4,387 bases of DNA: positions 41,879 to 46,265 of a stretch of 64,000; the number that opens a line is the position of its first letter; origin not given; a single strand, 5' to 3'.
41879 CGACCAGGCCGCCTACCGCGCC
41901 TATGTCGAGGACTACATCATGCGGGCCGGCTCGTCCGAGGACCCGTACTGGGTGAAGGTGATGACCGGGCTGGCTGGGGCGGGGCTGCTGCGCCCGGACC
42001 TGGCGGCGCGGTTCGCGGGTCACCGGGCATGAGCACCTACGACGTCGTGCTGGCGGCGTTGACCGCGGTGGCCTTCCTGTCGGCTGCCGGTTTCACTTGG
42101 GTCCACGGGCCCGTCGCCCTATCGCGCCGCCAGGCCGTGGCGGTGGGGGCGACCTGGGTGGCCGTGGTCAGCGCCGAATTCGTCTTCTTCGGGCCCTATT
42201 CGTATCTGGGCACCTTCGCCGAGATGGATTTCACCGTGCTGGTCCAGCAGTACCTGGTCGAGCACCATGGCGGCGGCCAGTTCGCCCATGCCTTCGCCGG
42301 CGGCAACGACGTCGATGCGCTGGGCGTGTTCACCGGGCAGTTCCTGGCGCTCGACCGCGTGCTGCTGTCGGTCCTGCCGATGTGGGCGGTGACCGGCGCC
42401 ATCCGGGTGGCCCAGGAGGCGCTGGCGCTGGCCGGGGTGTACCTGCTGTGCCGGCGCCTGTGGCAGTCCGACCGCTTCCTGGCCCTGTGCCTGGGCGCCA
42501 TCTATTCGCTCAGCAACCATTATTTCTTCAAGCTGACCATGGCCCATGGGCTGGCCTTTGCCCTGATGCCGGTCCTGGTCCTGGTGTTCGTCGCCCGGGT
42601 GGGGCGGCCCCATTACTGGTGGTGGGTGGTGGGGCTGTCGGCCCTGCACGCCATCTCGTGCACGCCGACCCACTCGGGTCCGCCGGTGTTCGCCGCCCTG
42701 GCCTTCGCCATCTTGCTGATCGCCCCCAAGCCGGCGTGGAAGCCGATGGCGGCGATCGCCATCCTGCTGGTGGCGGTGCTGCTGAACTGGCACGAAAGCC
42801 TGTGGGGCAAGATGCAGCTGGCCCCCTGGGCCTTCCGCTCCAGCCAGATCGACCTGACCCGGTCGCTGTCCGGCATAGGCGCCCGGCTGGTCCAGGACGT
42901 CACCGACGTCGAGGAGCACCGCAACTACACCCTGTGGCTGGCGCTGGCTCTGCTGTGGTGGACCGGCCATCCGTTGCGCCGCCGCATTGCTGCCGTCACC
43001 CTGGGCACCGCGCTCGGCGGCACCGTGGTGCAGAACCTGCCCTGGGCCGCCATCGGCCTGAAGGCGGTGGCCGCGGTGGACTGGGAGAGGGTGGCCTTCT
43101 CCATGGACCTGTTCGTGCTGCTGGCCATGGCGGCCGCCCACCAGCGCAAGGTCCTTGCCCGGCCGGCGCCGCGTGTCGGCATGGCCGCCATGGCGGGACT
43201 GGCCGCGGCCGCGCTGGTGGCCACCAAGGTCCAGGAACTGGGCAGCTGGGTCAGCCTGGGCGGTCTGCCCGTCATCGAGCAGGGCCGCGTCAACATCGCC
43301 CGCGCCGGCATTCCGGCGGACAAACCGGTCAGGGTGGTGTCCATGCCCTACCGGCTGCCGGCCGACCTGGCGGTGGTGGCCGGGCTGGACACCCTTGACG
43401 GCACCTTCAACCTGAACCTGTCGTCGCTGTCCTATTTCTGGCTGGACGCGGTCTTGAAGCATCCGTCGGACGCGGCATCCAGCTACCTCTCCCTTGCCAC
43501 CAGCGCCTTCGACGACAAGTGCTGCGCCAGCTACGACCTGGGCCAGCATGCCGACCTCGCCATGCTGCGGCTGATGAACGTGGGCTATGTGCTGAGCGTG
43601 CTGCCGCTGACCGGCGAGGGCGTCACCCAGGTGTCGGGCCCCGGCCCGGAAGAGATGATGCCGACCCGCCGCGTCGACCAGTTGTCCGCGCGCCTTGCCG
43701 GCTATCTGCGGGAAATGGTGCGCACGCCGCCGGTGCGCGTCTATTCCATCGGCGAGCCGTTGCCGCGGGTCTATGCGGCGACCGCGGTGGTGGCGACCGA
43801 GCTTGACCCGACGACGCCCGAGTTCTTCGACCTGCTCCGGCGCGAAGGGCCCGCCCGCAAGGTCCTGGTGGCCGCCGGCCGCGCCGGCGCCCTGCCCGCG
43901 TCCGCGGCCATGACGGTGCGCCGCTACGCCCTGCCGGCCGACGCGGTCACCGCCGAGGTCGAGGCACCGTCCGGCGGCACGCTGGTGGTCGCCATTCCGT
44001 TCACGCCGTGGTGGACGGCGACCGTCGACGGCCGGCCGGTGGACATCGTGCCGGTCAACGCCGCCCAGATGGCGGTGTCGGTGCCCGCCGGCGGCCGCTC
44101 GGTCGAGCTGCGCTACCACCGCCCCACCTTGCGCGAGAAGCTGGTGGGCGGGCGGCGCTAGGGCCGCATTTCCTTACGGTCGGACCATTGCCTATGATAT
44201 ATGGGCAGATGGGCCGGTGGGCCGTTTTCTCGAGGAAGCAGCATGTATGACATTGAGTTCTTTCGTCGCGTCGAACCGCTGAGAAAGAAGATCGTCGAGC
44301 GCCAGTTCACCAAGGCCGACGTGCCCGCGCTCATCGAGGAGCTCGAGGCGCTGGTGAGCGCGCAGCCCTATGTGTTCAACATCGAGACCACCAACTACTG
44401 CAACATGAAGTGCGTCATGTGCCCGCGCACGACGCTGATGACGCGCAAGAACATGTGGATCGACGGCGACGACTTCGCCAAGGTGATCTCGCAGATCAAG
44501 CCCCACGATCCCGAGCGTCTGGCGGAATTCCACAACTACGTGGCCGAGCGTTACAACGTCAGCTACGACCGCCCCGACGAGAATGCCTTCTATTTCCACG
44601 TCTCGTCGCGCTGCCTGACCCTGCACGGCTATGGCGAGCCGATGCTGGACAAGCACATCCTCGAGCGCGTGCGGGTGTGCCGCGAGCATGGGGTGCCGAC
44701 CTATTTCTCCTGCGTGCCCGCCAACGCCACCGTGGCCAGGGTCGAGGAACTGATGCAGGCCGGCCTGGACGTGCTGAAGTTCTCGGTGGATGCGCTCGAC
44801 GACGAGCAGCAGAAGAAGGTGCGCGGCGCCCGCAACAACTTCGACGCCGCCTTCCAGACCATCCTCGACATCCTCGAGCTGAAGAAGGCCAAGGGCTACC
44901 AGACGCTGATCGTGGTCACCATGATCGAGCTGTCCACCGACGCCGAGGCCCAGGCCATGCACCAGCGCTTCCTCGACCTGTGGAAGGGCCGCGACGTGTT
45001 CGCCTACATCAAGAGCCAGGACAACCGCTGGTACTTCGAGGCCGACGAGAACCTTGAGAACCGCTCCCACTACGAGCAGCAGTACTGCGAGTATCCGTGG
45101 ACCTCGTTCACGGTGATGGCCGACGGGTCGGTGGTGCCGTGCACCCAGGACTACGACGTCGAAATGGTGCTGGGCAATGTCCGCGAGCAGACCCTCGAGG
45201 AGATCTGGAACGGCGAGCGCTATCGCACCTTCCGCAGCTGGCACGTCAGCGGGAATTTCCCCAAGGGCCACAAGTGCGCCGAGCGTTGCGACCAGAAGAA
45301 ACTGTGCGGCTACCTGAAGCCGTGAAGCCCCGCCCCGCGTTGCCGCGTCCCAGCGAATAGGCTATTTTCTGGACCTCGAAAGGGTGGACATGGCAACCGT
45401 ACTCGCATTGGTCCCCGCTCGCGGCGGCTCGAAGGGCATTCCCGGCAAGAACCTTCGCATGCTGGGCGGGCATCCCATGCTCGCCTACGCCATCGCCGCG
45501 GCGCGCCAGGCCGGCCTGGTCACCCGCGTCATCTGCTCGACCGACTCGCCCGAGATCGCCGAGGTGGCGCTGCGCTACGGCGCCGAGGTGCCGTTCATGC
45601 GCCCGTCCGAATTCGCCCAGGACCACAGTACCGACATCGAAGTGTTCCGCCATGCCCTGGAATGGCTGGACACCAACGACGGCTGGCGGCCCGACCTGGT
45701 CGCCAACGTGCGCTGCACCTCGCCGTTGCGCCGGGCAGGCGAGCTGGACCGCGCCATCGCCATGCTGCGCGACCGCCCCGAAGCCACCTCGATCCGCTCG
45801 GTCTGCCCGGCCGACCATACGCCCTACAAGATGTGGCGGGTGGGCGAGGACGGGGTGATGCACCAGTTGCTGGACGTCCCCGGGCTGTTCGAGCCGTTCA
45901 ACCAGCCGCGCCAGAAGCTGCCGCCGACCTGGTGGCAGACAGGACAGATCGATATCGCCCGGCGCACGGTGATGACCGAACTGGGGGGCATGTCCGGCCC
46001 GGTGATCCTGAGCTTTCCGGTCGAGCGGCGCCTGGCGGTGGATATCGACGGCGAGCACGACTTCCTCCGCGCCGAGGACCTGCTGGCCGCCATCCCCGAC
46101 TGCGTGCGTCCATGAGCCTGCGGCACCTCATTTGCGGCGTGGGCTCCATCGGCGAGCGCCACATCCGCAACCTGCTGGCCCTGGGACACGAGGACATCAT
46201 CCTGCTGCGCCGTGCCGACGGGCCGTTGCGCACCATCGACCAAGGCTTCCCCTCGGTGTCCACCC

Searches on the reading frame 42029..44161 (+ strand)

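Call 85: search_protein_families(library=pfam, proteins=[window:42029-44161:+], max_evalue=0.1)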
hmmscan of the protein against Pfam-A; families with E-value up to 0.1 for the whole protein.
window:42029-44161:+ (710 aa): 1 family
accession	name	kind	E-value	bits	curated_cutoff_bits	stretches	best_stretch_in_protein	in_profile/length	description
PF09586.16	YfhO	-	3.5e-11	42.7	28.5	1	640-704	766-831/835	Bacterial membrane protein YfhO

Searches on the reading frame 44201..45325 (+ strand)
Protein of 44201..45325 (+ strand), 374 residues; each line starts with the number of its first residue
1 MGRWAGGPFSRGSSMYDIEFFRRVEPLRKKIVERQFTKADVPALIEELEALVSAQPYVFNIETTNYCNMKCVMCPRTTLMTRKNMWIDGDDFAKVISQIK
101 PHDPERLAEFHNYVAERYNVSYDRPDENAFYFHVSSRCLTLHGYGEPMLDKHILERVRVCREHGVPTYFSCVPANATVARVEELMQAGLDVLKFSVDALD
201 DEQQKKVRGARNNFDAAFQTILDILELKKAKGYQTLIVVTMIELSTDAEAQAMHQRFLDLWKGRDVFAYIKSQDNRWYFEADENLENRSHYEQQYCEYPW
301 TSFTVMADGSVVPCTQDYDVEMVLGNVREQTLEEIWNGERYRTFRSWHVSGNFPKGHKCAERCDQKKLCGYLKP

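Call 8: search_protein_families(library=pfam, proteins=[window:44201-45325:+], max_evalue=0.001)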
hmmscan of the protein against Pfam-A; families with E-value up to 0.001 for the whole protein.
window:44201-45325:+ (374 aa): 2 families
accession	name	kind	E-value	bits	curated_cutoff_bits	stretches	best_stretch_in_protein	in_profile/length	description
PF13186.11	SPASM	-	1.6e-18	67.1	21.5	1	296-363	1-66/67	Iron-sulfur cluster-binding domain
PF04055.27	Radical_SAM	-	1.6e-12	48.3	29.5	1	61-250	1-159/166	Radical SAM superfamily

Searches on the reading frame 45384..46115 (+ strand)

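Call 8: search_protein_families(library=pfam, proteins=[window:45384-46115:+], max_evalue=0.001)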
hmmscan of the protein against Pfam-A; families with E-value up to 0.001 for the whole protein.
window:45384-46115:+ (243 aa): 1 family
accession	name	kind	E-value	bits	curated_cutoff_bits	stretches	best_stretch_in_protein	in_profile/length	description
PF02348.25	CTP_transf_3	-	3.3e-24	86.3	22.6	1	8-135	2-121/217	Cytidylyltransferase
